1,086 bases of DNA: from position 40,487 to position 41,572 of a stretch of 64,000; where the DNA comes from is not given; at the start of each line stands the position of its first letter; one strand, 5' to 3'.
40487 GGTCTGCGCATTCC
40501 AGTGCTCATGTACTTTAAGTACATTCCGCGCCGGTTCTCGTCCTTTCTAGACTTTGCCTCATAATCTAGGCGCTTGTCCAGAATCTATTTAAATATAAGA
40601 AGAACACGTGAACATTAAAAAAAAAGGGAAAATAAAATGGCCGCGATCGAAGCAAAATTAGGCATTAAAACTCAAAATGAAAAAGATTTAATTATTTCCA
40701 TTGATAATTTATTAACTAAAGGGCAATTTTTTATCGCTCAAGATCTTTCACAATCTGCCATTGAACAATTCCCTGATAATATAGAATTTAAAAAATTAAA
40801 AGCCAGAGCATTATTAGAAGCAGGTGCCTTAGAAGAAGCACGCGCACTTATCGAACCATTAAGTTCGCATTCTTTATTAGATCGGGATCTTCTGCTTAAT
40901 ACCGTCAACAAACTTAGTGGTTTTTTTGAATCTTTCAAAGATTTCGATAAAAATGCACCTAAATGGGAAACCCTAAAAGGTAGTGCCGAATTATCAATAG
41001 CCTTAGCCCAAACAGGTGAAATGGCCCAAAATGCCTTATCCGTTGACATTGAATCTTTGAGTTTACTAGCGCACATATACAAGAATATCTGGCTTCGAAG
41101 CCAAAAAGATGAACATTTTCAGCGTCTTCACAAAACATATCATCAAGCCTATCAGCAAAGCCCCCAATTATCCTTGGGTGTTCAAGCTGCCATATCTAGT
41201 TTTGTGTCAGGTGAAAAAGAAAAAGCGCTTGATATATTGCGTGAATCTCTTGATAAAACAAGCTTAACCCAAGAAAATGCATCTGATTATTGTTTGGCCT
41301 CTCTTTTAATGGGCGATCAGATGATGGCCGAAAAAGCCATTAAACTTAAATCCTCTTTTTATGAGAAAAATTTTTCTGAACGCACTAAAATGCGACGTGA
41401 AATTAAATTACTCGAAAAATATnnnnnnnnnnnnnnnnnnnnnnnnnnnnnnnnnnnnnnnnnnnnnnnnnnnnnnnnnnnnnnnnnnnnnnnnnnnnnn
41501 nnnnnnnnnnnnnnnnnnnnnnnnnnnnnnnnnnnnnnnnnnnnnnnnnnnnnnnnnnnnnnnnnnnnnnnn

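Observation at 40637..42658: TPR / Rossmann-like / class III nucleotidyl cyclase fusion protein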

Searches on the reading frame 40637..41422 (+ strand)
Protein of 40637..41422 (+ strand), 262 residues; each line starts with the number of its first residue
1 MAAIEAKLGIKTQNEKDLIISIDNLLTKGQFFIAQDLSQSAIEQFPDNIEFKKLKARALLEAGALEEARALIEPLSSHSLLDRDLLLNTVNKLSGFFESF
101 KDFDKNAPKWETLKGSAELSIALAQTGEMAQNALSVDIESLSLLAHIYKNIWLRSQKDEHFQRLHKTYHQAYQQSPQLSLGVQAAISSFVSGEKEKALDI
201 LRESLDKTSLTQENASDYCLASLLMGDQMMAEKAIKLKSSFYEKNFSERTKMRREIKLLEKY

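Call 77: predict_structure(alignment_id=A5)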
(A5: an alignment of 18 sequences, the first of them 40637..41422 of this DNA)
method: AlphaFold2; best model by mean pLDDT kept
length: 262 residues; sequences in the alignment: 18
mean_pLDDT: 89.2   pTM: 0.78
mean pLDDT of the five models: 89.2, 88.4, 86.7, 86.0, 85.3
residues with pLDDT >= 90: 159; 70-90: 85; 50-70: 18; < 50: 0
segments of 3 or more residues with pLDDT < 50: none
pLDDT, mean of each block of 10 residues (from residue 1): 66 85 93 95 91 97 97 81 79 85 81 86 83 75 96 96 94 92 97 96 95 94 96 93 85 91 89
secondary structure, 60 per line:
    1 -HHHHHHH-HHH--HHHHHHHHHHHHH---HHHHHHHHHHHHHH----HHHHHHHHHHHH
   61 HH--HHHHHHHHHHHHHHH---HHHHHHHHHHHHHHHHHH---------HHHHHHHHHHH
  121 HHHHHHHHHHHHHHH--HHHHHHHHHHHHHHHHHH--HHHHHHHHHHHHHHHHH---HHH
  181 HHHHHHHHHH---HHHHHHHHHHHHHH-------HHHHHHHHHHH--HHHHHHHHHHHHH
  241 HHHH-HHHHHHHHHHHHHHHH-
elements in order: H2-8 H15-27 H31-44 H49-62 H65-79 H83-100 H110-135 H138-155 H158-174 H178-190 H194-207 H215-225 H228-244 H246-261

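Call 79: fold_search(model_id=the predicted structure, library=pdb)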
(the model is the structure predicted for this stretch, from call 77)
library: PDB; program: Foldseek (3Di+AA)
matches with E <= 10: 1222; with E <= 0.001: 9
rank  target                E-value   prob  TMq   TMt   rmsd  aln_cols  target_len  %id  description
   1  8chy                  7.9e-05  1.00  0.22  0.22  21.6       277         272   16  Crystal structure of an 8-repeat consensus TPR superhelix with Zinc. (released 2024-02-21)
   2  2pl2_A                1.7e-04  1.00  0.53  0.69   4.2       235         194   15  Crystal structure of TTC0263: a thermophilic TPR protein in Thermus thermophilus HB27 (released 2008-03-04)
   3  9qhc_B                2.8e-04  1.00  0.29  0.28  19.4       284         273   16  Crystal structure of 8-repeat CTPR protein with eliminated coordination sites (released 2025-10-22)
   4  9ijj_k                3.2e-04  1.00  0.28  0.11  18.4       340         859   14  In situ structure of the central apparatus in mouse sperm axoneme. (released 2025-06-04)
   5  1w3b_B                6.4e-04  1.00  0.27  0.20  16.5       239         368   17  The superhelical TPR domain of O-linked GlcNAc transferase reveals structural similarities to importin alpha. (released 2004-09-09)
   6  9qhb                  6.7e-04  1.00  0.28  0.27  16.5       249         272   16  Crystal structure of 16-repeat CTPR protein with eliminated coordination sites (released 2025-10-22)
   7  6eou                  6.7e-04  1.00  0.27  0.21  16.7       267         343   18  O-GlcNAc transferase TPR domain with the intellectual disability associated mutation L254F (released 2018-05-09)
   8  8qoy                  6.7e-04  1.00  0.25  0.08  15.0       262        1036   12  Capsular polysaccharide synthesis multienzyme of Actinobacillus Pleuropneumoniae serotype 3 (released 2024-07-03)
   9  7yeh_A                7.7e-04  1.00  0.28  0.09  18.4       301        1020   17  Cryo-EM structure of human OGT-OGA complex (released 2023-07-12)
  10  8re6_A                1.1e-03  1.00  0.26  0.19  15.7       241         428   14  Aspartyl/Asparaginyl beta-hydroxylase (AspH) R735Q variant in complex with Mn, 2-oxoglutarate and a Factor X derived p (released 2024-12-18)
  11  9qhc_A                1.1e-03  1.00  0.28  0.27  20.8       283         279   17  Crystal structure of 8-repeat CTPR protein with eliminated coordination sites (released 2025-10-22)
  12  8re7_A                1.1e-03  1.00  0.26  0.18  15.6       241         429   16  Aspartyl/Asparaginyl beta-hydroxylase (AspH) R735W variant in complex with Mn, 2-oxoglutarate and a Factor X derived p (released 2024-12-18)
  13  5jqy_A                1.3e-03  1.00  0.26  0.20  15.5       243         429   15  Aspartyl/Asparaginyl beta-hydroxylase (AspH)oxygenase and TPR domains in complex with manganese, N-oxalylglycine and f (released 2017-05-24)
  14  5tqb_B                1.4e-03  1.00  0.34  0.29  12.9       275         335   14  Crystal structure of assembly chaperone of ribosomal protein L4 (Acl4) in complex with ribosomal protein L4 (RpL4) (released 2017-02-15)
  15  9ijj_l                1.4e-03  1.00  0.31  0.11  20.4       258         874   17  In situ structure of the central apparatus in mouse sperm axoneme. (released 2025-06-04)
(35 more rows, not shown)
